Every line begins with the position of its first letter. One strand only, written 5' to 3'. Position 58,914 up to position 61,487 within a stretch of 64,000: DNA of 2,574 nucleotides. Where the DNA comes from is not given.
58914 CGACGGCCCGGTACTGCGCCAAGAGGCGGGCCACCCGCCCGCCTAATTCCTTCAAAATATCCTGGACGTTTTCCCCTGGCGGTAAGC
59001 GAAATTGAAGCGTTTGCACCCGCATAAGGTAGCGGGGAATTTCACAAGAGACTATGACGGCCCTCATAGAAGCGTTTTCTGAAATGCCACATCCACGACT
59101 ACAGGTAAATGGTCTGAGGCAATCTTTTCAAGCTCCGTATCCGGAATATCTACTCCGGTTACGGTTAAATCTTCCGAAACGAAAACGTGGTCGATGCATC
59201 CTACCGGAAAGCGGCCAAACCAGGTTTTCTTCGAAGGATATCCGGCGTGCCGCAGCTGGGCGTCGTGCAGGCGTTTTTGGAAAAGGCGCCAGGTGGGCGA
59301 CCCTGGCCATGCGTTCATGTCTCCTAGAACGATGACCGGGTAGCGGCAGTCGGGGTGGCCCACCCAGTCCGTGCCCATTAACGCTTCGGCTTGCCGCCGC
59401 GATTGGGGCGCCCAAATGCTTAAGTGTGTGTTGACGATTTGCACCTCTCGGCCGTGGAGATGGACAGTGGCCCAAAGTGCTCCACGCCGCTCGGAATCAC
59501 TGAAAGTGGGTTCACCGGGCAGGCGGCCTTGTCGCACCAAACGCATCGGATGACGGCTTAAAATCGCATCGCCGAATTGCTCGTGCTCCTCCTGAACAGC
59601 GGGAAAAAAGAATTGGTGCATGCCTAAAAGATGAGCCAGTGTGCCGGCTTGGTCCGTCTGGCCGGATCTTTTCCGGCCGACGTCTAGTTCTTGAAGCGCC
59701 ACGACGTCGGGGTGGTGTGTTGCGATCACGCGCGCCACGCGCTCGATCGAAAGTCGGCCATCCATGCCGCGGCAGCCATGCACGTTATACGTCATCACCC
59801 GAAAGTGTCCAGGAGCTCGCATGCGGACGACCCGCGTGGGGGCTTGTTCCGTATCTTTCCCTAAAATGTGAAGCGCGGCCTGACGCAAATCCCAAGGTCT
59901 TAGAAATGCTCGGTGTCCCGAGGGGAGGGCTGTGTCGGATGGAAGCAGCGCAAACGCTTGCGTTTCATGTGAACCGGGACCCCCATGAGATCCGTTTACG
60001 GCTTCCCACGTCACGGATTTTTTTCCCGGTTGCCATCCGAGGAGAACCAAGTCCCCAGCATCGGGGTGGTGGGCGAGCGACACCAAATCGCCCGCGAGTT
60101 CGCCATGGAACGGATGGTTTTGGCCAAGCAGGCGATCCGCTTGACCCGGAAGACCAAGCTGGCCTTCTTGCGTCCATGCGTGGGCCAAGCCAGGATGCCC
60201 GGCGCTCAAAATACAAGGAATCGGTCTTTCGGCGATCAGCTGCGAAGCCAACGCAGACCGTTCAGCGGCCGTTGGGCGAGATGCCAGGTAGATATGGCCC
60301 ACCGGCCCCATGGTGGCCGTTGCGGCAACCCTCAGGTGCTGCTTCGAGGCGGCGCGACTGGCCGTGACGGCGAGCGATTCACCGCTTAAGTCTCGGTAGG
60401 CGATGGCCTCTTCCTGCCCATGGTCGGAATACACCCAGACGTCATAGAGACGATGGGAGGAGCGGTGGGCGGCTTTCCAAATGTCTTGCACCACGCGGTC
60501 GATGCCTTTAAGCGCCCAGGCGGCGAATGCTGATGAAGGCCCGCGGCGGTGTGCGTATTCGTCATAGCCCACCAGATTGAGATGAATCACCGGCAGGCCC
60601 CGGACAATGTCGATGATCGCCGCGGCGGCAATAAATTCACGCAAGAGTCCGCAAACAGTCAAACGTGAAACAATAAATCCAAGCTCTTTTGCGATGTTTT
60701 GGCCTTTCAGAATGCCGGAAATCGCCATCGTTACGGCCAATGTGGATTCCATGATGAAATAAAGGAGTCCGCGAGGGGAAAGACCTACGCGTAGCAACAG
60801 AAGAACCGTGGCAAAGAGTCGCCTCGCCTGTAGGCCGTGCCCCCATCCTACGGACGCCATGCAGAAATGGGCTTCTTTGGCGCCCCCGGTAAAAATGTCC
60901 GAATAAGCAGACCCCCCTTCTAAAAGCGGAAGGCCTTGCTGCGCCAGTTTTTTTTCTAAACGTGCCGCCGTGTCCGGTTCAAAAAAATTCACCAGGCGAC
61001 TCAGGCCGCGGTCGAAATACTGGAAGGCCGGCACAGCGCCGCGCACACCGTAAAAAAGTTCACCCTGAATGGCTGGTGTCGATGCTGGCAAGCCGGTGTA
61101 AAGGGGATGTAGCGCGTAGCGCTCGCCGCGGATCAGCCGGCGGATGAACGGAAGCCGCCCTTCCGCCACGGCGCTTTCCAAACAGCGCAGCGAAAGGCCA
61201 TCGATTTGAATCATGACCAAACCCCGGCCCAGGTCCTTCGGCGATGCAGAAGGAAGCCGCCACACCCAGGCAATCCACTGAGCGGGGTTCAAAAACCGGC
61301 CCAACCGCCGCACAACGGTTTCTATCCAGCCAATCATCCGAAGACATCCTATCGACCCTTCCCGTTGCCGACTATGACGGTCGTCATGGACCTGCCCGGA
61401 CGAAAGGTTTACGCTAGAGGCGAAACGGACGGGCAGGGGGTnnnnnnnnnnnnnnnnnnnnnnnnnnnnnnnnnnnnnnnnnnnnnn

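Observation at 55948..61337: Minus-strand operon: NPP+EEP two-domain phosphoesterase - hypothetical - Crp/Fnr - GGDEF - D-2-hydroxyacid dehydrogenase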

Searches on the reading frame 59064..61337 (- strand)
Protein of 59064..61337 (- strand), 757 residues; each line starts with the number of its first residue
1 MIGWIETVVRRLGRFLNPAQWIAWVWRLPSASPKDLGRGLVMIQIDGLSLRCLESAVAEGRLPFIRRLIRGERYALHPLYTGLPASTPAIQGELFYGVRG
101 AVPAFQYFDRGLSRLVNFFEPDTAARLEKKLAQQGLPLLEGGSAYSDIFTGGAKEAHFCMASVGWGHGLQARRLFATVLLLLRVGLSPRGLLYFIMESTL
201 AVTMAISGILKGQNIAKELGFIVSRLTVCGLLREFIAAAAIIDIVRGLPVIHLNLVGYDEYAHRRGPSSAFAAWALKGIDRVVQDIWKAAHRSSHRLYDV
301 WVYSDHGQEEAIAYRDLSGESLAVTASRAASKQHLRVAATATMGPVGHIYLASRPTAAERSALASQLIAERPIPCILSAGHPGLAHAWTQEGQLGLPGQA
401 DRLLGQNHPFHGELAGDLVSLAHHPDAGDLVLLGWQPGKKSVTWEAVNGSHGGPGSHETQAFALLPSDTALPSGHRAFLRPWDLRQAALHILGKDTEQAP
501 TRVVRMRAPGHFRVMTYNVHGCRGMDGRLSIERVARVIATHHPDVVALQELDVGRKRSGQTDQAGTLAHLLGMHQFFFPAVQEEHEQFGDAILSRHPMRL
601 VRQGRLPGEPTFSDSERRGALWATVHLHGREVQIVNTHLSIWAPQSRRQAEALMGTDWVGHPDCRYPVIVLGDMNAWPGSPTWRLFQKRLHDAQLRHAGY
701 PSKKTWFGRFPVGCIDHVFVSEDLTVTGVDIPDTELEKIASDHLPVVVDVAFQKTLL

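Call 3: search_protein_families(library=pfam, proteins=[window:59064-61337:-], max_evalue=0.1)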
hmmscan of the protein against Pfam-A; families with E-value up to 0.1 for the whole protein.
window:59064-61337:- (757 aa): 4 families
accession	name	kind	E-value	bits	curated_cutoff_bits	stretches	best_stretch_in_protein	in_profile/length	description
PF03372.29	Exo_endo_phos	-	1e-24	88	24.5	1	515-743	1-225/225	Endonuclease/Exonuclease/phosphatase family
PF01663.27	Phosphodiest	-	1.8e-08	34.8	23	1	251-354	163-258/342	Type I phosphodiesterase / nucleotide pyrophosphatase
PF23226.1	Exo_endo_phos_PGAP2IP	-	9.7e-08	32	27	1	514-644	6-130/239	PGAP2IP, C-terminal nuclease-like domain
PF01676.23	Metalloenzyme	-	0.042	13.8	24.3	1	250-312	149-206/252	Metalloenzyme superfamily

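Call 4: search_protein_families(library=ncbifam, proteins=[window:59064-61337:-], max_evalue=0.1)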
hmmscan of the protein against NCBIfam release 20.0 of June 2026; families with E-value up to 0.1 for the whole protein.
window:59064-61337:- (757 aa): 7 families
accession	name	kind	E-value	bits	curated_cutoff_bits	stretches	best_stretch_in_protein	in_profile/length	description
TIGR00633.1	xth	equivalog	3.9e-09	36.4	99.05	1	513-675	2-151/255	exodeoxyribonuclease III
NF003842.0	PRK05421.1-4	equivalog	2e-07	30.7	144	1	508-751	28-256/259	endonuclease/exonuclease/phosphatase family protein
NF008733.0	PRK11756.1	equivalog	2.6e-05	23.6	280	1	513-639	2-111/269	exodeoxyribonuclease III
TIGR00195.1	exoDNase_III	equivalog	0.00029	20.6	182.55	1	514-675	3-148/254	exodeoxyribonuclease III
NF003840.0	PRK05421.1-2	equivalog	0.00061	18.9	163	1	665-752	200-280/282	endonuclease/exonuclease/phosphatase family protein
NF000373.1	vanJ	equivalog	0.014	14.8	700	1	635-751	222-329/330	teicoplanin resistance protein VanJ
NF003841.0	PRK05421.1-3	equivalog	0.079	12.4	223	0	665-750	181-258/261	endonuclease/exonuclease/phosphatase family protein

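Call 5: find_homologous_proteins(query=window:59064-61337:-, max_evalue=0.001)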
Query window:59064-61337:- (757 aa): 1783 proteins with E <= 0.001 among 8000 candidates; the best 120 are listed.
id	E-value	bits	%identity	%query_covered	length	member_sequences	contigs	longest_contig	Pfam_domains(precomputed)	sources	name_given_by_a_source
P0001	0.0e+0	1746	100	100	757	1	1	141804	PF03372.30,PF23226.2,PF01663.28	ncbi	-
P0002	0.0e+0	1122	64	99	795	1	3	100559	PF03372.30,PF01663.28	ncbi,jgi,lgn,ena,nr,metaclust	ncbi:MAG: hypothetical protein A2992_06865 [Elusimicrobia bacterium RIFCSPLOWO2_01_FULL_59_12]|nr:MA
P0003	4.6e-234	797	47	99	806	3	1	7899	PF03372.30,PF23226.2,PF01663.28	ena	-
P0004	5.3e-231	787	45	99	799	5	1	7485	PF03372.30,PF23226.2,PF01663.28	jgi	jgi:endonuclease/exonuclease/phosphatase family metal-dependent hydrolase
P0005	1.3e-230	786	47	99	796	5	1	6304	PF03372.30,PF23226.2,PF01663.28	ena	-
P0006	2.1e-228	778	47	100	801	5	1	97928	PF03372.30,PF23226.2,PF01663.28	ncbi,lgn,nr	ncbi:MAG: endonuclease/exonuclease/phosphatase family protein [Methylobacter sp.]|nr:endonuclease/ex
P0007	2.3e-226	772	47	99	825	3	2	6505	PF03372.30,PF23226.2,PF01663.28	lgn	-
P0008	8.8e-226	770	46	100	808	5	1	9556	PF03372.30,PF23226.2,PF01663.28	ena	-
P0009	1.4e-225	769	45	99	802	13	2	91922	PF03372.30,PF23226.2,PF01663.28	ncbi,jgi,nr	ncbi:MAG: endonuclease/exonuclease/phosphatase family protein [Deltaproteobacteria bacterium]|nr:end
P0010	2.4e-225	768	46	100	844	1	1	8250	PF03372.30,PF23226.2,PF01663.28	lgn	-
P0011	2.7e-225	768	43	99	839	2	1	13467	PF03372.30,PF23226.2,PF01663.28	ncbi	-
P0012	2.9e-225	768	45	99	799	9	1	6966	PF03372.30,PF23226.2,PF01663.28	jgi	jgi:endonuclease/exonuclease/phosphatase family metal-dependent hydrolase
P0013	4.0e-224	764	46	99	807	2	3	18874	PF03372.30,PF23226.2,PF01663.28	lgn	-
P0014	9.0e-224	763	45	100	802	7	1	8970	PF03372.30,PF23226.2,PF01663.28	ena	-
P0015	2.5e-223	762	47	99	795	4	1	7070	PF03372.30,PF23226.2,PF01663.28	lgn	-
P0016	3.0e-223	761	46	100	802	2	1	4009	PF03372.30,PF23226.2,PF01663.28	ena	-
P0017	1.3e-222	759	44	99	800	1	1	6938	PF03372.30,PF23226.2,PF01663.28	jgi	jgi:endonuclease/exonuclease/phosphatase family metal-dependent hydrolase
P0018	1.4e-222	759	46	99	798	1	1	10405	PF03372.30,PF23226.2,PF01663.28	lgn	-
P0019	1.9e-222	759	45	99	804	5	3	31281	PF03372.30,PF23226.2,PF01663.28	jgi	jgi:endonuclease/exonuclease/phosphatase family metal-dependent hydrolase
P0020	4.3e-222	758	46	99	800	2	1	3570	PF03372.30,PF23226.2,PF01663.28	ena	-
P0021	5.8e-222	757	45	97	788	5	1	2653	PF03372.30,PF23226.2,PF01663.28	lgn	-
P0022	6.2e-222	757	47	100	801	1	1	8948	PF03372.30,PF23226.2,PF01663.28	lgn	-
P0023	6.9e-222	757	44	99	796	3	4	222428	PF03372.30,PF01663.28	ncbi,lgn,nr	ncbi:MAG: endonuclease/exonuclease/phosphatase family protein [Deltaproteobacteria bacterium]|nr:end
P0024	8.0e-222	757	46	99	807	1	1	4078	PF03372.30,PF23226.2,PF01663.28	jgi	jgi:endonuclease/exonuclease/phosphatase family metal-dependent hydrolase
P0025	1.0e-221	756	47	99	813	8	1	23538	PF03372.30,PF23226.2,PF01663.28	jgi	-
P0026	1.2e-221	756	46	100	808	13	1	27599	PF03372.30,PF01663.28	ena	-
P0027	1.9e-221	755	43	100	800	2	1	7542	PF03372.30,PF23226.2,PF01663.28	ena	-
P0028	2.1e-221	755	44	99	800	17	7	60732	PF03372.30,PF23226.2,PF01663.28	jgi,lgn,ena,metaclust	metaclust:\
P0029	3.2e-221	755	46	100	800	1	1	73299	PF03372.30,PF23226.2,PF01663.28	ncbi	-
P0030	3.4e-221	755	46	96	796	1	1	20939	PF03372.30,PF23226.2,PF01663.28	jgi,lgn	jgi:endonuclease/exonuclease/phosphatase family metal-dependent hydrolase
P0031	3.5e-221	755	47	99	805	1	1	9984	PF03372.30,PF01663.28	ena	-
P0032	3.7e-221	755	45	100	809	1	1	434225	PF03372.30,PF01663.28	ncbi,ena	-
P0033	3.9e-221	754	46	99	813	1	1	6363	PF03372.30,PF23226.2,PF01663.28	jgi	jgi:endonuclease/exonuclease/phosphatase family metal-dependent hydrolase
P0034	5.8e-221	754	46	100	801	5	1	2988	PF03372.30,PF23226.2,PF01663.28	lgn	-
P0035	6.5e-221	754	44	100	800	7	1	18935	PF03372.30,PF23226.2,PF01663.28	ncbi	-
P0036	6.5e-221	754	46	100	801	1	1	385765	PF03372.30,PF23226.2,PF01663.28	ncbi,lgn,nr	ncbi:MAG: endonuclease/exonuclease/phosphatase family protein [Gammaproteobacteria bacterium]|nr:end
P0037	7.1e-221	754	46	99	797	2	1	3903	PF03372.30,PF23226.2,PF01663.28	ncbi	-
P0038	8.4e-221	753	46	99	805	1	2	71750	PF03372.30,PF23226.2,PF01663.28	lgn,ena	-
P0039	2.2e-220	752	45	94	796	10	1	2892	PF03372.30,PF23226.2,PF01663.28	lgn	-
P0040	2.9e-220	752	47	99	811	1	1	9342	PF03372.30,PF23226.2,PF01663.28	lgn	-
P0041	3.3e-220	751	42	100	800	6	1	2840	PF03372.30,PF23226.2,PF01663.28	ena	-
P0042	3.4e-220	751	45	99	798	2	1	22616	PF03372.30,PF23226.2,PF01663.28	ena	-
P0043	3.4e-220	751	45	100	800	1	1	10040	PF03372.30,PF23226.2,PF01663.28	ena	-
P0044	3.7e-220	751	46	99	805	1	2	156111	PF03372.30,PF23226.2,PF01663.28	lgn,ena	-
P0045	3.9e-220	751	46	96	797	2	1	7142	PF03372.30,PF23226.2,PF01663.28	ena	-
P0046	6.3e-220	750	47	99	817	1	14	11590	PF03372.30,PF23226.2,PF01663.28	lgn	-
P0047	7.0e-220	750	46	99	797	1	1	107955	PF03372.30,PF23226.2,PF01663.28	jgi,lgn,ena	-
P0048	8.0e-220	750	46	100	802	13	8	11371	PF03372.30,PF23226.2,PF01663.28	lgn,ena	-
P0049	9.4e-220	750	46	99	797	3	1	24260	PF03372.30,PF23226.2,PF01663.28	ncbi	-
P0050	1.4e-219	749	46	99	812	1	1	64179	PF03372.30,PF23226.2,PF01663.28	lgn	-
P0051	1.8e-219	749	44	100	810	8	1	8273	PF03372.30,PF23226.2,PF01663.28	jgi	jgi:endonuclease/exonuclease/phosphatase family metal-dependent hydrolase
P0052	2.0e-219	749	45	99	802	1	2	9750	PF03372.30,PF23226.2,PF01663.28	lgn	-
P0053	2.3e-219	749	43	100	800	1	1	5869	PF03372.30,PF23226.2,PF01663.28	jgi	-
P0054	2.6e-219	748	45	99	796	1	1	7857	PF03372.30,PF23226.2,PF01663.28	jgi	jgi:endonuclease/exonuclease/phosphatase family metal-dependent hydrolase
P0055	3.2e-219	748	47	99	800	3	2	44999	PF03372.30,PF01663.28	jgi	-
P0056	3.4e-219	748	46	100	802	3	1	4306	PF03372.30,PF23226.2,PF01663.28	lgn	-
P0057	4.0e-219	748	44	99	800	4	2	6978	PF03372.30,PF23226.2,PF01663.28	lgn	-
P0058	7.3e-219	747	46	94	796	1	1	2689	PF03372.30,PF23226.2,PF01663.28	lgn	-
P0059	7.4e-219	747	43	100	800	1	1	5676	PF03372.30,PF23226.2,PF01663.28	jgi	-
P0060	7.5e-219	747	47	94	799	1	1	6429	PF03372.30,PF23226.2,PF01663.28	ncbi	-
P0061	1.3e-218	746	47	97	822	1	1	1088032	PF03372.30,PF23226.2,PF01663.28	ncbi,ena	-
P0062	1.7e-218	746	46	99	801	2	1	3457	PF03372.30,PF01663.28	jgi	jgi:endonuclease/exonuclease/phosphatase family metal-dependent hydrolase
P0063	1.7e-218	746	46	99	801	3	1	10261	PF03372.30,PF23226.2,PF01663.28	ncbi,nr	ncbi:MAG: endonuclease/exonuclease/phosphatase family protein [Nitrospinae bacterium]|nr:endonucleas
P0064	1.8e-218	746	46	99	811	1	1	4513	PF03372.30,PF23226.2,PF01663.28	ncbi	-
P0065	2.0e-218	746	47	99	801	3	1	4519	PF03372.30,PF01663.28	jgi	jgi:endonuclease/exonuclease/phosphatase family metal-dependent hydrolase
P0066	5.3e-218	744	45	94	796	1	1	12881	PF03372.30,PF23226.2,PF01663.28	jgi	-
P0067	7.2e-218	744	45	94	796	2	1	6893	PF03372.30,PF23226.2,PF01663.28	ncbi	-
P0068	1.5e-217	743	46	94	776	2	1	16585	PF03372.30,PF23226.2,PF01663.28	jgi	jgi:endonuclease/exonuclease/phosphatase family metal-dependent hydrolase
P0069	1.5e-217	743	44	100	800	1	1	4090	PF03372.30,PF23226.2,PF01663.28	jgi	-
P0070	1.7e-217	742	46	100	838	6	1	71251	PF03372.30,PF23226.2,PF01663.28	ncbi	-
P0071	1.8e-217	742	46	99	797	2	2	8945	PF03372.30,PF23226.2,PF01663.28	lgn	-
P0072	1.9e-217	742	46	100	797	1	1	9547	PF03372.30,PF01663.28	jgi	-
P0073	2.3e-217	742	45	99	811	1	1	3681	PF03372.30,PF23226.2,PF01663.28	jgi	jgi:endonuclease/exonuclease/phosphatase family metal-dependent hydrolase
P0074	2.7e-217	742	44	99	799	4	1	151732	PF03372.30,PF01663.28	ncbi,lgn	ncbi:MAG: endonuclease/exonuclease/phosphatase family protein [Pseudomonadota bacterium]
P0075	2.8e-217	742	46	99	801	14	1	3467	PF03372.30,PF01663.28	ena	-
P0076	3.0e-217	742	46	99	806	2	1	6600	PF03372.30,PF23226.2,PF01663.28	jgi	jgi:endonuclease/exonuclease/phosphatase family metal-dependent hydrolase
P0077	3.8e-217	741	45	100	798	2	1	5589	PF03372.30,PF23226.2,PF01663.28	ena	-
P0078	5.2e-217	741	44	99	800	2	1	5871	PF03372.30,PF23226.2,PF01663.28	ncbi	-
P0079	7.7e-217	740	46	99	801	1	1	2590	PF03372.30,PF01663.28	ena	-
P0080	8.6e-217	740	43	100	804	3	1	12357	PF03372.30,PF23226.2,PF01663.28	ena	-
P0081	9.7e-217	740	46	99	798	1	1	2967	PF03372.30,PF01663.28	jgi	-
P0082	9.8e-217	740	46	99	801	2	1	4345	PF03372.30,PF01663.28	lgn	-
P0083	1.0e-216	740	43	99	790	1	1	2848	PF03372.30,PF23226.2,PF01663.28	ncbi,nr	ncbi:MAG: endonuclease/exonuclease/phosphatase family protein, partial [Desulfosarcina sp.]|nr:endon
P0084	1.7e-216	739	47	100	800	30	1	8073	PF03372.30,PF23226.2,PF01663.28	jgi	jgi:endonuclease/exonuclease/phosphatase family metal-dependent hydrolase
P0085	1.9e-216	739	45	96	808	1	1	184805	PF03372.30,PF23226.2,PF01663.28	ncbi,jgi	-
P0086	2.5e-216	739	46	99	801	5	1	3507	PF03372.30,PF01663.28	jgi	jgi:endonuclease/exonuclease/phosphatase family metal-dependent hydrolase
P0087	3.7e-216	738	47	99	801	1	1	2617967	PF03372.30,PF01663.28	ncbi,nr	ncbi:MAG: endonuclease/exonuclease/phosphatase family protein [Gammaproteobacteria bacterium]|nr:MAG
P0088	3.8e-216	738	45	99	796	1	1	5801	PF03372.30,PF23226.2,PF01663.28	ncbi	ncbi:MAG: endonuclease/exonuclease/phosphatase family protein [Nitrospirota bacterium]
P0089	6.6e-216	737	46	100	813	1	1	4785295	PF03372.30,PF23226.2,PF01663.28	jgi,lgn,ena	-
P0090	6.8e-216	737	45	96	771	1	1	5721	PF03372.30,PF23226.2,PF01663.28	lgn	-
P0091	8.4e-216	737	45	99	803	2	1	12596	PF03372.30,PF23226.2,PF01663.28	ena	-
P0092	9.7e-216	737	46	99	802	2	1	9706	PF03372.30,PF23226.2,PF01663.28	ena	-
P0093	1.2e-215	736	44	99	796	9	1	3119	PF03372.30,PF01663.28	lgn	-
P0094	2.2e-215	735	44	99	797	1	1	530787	PF03372.30,PF23226.2,PF01663.28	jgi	jgi:endonuclease/exonuclease/phosphatase family metal-dependent hydrolase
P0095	2.3e-215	735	45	95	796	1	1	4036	PF03372.30,PF01663.28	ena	-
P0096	2.9e-215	735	47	99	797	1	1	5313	PF03372.30,PF01663.28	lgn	-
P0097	3.5e-215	735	44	99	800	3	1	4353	PF03372.30,PF23226.2,PF01663.28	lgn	-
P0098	5.7e-215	734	46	99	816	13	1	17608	PF03372.30,PF01663.28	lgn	-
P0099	6.1e-215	734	46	99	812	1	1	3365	PF03372.30,PF23226.2,PF01663.28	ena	-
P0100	6.6e-215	734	45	100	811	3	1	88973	PF03372.30,PF23226.2,PF01663.28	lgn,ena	-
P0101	7.2e-215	734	43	100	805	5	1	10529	PF03372.30,PF23226.2,PF01663.28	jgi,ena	-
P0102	8.0e-215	734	43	100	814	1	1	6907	PF03372.30,PF23226.2,PF01663.28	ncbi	-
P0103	9.6e-215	733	44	99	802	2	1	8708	PF03372.30,PF23226.2,PF01663.28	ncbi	-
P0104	1.2e-214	733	44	99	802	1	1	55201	PF03372.30,PF23226.2,PF01663.28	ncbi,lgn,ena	-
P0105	1.3e-214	733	45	99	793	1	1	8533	PF03372.30,PF23226.2,PF01663.28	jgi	jgi:endonuclease/exonuclease/phosphatase family metal-dependent hydrolase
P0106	1.5e-214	733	46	100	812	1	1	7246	PF03372.30,PF23226.2,PF01663.28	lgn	-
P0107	1.5e-214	733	46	99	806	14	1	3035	PF03372.30,PF23226.2,PF01663.28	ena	-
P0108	1.9e-214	732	45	99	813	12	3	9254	PF03372.30,PF23226.2,PF01663.28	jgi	jgi:endonuclease/exonuclease/phosphatase family metal-dependent hydrolase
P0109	1.9e-214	732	46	99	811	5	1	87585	PF03372.30,PF01663.28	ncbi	-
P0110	2.3e-214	732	45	99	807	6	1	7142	PF03372.30,PF23226.2,PF01663.28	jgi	jgi:endonuclease/exonuclease/phosphatase family metal-dependent hydrolase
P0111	3.3e-214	732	44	99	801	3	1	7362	PF03372.30,PF01663.28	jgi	-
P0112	3.7e-214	731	46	99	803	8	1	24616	PF03372.30,PF01663.28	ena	-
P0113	3.8e-214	731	46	99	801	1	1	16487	PF03372.30,PF01663.28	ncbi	ncbi:MAG: endonuclease/exonuclease/phosphatase family protein [Pseudomonadota bacterium]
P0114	4.6e-214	731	45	99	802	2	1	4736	PF03372.30,PF23226.2,PF01663.28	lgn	-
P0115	4.9e-214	731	44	99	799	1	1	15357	PF03372.30,PF23226.2,PF01663.28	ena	-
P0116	5.2e-214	731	46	99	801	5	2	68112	PF03372.30,PF01663.28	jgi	jgi:endonuclease/exonuclease/phosphatase family metal-dependent hydrolase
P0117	6.0e-214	731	45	99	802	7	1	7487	PF03372.30,PF23226.2,PF01663.28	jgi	jgi:endonuclease/exonuclease/phosphatase family metal-dependent hydrolase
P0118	6.8e-214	731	47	99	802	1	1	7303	PF03372.30,PF23226.2,PF01663.28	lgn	-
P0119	8.0e-214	730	45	96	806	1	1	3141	PF03372.30,PF23226.2,PF01663.28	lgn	-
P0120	8.7e-214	730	46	99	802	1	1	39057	PF03372.30,PF01663.28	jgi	jgi:endonuclease/exonuclease/phosphatase family metal-dependent hydrolase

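Call 7: find_encoding_contigs(protein=P0001, flank=10000, max_places=2)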
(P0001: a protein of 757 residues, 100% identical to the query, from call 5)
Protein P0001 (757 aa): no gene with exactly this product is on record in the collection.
